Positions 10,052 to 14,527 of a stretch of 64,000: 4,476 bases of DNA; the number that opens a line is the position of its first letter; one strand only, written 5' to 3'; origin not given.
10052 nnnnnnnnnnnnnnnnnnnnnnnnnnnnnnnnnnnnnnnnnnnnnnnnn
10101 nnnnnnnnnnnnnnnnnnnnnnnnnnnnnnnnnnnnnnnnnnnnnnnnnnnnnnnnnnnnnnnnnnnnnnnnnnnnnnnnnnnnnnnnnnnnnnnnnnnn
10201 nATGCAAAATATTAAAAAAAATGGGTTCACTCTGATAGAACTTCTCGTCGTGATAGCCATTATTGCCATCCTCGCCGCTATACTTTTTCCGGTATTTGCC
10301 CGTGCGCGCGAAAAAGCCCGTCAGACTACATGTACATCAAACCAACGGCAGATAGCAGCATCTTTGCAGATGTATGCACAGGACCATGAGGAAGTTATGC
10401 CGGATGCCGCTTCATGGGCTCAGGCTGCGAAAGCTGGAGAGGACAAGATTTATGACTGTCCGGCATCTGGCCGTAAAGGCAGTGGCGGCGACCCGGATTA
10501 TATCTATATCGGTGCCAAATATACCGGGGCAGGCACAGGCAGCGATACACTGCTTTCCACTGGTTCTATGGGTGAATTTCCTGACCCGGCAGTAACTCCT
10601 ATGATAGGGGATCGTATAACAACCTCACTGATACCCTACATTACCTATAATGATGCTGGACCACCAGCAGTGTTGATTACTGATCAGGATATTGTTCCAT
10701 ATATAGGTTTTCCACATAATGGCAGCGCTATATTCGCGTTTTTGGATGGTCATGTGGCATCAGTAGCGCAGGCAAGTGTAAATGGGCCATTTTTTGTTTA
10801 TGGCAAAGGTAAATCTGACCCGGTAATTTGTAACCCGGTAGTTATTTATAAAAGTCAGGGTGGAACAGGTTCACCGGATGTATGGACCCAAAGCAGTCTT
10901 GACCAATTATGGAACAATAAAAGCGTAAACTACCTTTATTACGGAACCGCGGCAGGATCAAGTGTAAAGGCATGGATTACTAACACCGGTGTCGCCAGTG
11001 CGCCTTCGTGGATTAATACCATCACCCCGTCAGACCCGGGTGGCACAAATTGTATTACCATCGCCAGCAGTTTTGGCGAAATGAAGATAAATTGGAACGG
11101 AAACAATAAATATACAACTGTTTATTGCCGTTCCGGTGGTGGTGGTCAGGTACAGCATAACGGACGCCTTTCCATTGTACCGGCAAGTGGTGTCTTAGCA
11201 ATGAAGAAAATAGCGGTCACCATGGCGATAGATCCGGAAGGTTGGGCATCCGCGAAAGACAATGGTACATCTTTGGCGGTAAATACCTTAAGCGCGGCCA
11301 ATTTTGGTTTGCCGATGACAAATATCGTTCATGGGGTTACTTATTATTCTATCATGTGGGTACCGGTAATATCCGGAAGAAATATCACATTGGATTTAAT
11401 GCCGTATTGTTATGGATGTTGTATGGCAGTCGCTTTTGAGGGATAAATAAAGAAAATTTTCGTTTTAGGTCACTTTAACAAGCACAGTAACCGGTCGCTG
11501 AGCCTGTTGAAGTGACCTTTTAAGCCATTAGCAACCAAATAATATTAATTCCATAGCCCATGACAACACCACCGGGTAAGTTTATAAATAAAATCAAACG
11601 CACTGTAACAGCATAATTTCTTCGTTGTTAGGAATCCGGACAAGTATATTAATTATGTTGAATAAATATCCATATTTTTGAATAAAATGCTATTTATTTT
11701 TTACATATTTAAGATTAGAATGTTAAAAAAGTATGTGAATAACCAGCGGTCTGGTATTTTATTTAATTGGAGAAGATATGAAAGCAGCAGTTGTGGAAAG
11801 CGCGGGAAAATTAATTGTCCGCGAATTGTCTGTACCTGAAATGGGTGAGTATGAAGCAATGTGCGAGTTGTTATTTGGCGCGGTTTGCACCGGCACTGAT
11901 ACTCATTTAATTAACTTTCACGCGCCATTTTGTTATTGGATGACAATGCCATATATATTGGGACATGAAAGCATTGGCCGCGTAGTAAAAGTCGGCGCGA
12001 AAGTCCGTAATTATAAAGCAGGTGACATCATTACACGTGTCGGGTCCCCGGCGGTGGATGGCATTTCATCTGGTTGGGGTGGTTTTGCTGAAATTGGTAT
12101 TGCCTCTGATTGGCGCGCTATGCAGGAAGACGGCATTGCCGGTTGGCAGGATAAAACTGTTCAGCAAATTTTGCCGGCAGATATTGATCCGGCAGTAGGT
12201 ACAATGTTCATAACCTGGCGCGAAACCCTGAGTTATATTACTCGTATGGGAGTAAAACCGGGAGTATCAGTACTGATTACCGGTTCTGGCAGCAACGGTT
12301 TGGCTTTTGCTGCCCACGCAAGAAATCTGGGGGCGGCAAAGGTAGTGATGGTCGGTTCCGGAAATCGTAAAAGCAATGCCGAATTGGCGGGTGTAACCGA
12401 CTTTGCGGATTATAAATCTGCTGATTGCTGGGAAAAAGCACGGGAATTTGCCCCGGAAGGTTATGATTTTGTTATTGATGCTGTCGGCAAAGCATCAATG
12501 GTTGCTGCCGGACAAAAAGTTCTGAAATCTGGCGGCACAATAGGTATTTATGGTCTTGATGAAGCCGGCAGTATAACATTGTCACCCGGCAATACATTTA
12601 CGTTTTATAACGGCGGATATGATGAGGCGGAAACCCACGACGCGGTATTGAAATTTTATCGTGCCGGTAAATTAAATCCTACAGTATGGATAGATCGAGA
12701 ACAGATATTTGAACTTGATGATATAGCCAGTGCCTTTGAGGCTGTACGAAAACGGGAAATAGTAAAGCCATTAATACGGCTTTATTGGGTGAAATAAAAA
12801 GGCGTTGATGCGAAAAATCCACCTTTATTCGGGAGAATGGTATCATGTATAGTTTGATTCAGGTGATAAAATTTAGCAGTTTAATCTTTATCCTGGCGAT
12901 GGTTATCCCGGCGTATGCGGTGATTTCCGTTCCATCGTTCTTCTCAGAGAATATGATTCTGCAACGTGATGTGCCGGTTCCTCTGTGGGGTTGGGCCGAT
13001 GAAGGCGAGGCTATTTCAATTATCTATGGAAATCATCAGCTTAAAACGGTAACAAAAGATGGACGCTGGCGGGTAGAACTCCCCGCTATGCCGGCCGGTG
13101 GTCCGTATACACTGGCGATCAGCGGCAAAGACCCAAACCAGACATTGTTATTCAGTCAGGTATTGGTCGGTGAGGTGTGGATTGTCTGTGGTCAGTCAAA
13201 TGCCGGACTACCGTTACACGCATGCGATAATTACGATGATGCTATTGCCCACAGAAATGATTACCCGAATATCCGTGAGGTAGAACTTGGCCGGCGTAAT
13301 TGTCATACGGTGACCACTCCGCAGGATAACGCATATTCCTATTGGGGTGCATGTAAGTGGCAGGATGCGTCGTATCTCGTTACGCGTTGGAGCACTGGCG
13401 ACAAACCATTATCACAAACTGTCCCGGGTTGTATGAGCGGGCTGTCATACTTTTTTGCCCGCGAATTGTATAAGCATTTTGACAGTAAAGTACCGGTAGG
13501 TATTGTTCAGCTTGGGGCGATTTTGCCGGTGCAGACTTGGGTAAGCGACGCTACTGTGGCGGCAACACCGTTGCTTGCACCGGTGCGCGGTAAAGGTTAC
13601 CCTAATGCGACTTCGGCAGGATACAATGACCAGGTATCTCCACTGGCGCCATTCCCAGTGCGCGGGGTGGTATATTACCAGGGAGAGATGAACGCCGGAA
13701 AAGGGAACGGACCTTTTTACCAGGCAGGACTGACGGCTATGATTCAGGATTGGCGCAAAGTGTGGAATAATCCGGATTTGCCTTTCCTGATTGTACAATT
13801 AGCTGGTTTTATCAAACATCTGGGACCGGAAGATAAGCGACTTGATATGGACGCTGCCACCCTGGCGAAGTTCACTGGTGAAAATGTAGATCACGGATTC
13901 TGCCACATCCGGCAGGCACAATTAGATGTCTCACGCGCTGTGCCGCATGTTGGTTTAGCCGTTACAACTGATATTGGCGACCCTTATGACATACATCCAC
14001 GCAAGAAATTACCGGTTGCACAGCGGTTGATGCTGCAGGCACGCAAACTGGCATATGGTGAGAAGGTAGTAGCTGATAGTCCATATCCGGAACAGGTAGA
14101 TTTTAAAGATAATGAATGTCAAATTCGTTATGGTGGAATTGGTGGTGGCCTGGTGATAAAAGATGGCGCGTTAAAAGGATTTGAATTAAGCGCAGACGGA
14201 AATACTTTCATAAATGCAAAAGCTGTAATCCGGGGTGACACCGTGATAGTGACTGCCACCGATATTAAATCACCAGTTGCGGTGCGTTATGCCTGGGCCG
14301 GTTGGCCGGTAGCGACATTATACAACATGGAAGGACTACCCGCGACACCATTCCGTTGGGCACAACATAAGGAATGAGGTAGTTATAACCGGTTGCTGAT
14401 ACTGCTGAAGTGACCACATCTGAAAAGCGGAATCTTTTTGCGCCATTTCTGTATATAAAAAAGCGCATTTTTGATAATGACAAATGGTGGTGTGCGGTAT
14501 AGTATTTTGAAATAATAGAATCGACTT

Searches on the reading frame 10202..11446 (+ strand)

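Call 47: search_protein_families(library=pfam, proteins=[window:10202-11446:+])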
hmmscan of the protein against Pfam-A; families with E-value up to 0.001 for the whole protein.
window:10202-11446:+ (414 aa): 2 families
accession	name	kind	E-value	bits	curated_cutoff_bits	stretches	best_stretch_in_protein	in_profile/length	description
PF07963.17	N_methyl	-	2.2e-09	36.9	21.2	1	5-29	3-27/27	Prokaryotic N-terminal methylation motif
PF07596.16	SBP_bac_10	-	5e-05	23.9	23.3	1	34-67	2-34/268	Protein of unknown function (DUF1559)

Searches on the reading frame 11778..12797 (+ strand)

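Call 47: search_protein_families(library=pfam, proteins=[window:11778-12797:+])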
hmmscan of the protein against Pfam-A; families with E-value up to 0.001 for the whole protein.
window:11778-12797:+ (339 aa): 3 families
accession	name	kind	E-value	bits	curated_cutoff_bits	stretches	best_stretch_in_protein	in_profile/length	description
PF00107.32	ADH_zinc_N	-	3.8e-12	46.7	31.8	1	174-271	3-100/129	Zinc-binding dehydrogenase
PF13602.12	ADH_zinc_N_2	-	2.1e-09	38.8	27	1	205-326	2-126/134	Zinc-binding dehydrogenase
PF08240.17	ADH_N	-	1.5e-08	35.3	23.5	1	38-111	15-96/104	Alcohol dehydrogenase GroES-like domain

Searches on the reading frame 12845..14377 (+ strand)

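Call 47: search_protein_families(library=pfam, proteins=[window:12845-14377:+])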
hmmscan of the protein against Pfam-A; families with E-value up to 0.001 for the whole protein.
window:12845-14377:+ (510 aa): 1 family
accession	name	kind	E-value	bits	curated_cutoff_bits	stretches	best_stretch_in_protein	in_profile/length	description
PF03629.24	SASA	-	1.2e-10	41.8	24.8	1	181-322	44-171/226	Carbohydrate esterase, sialic acid-specific acetylesterase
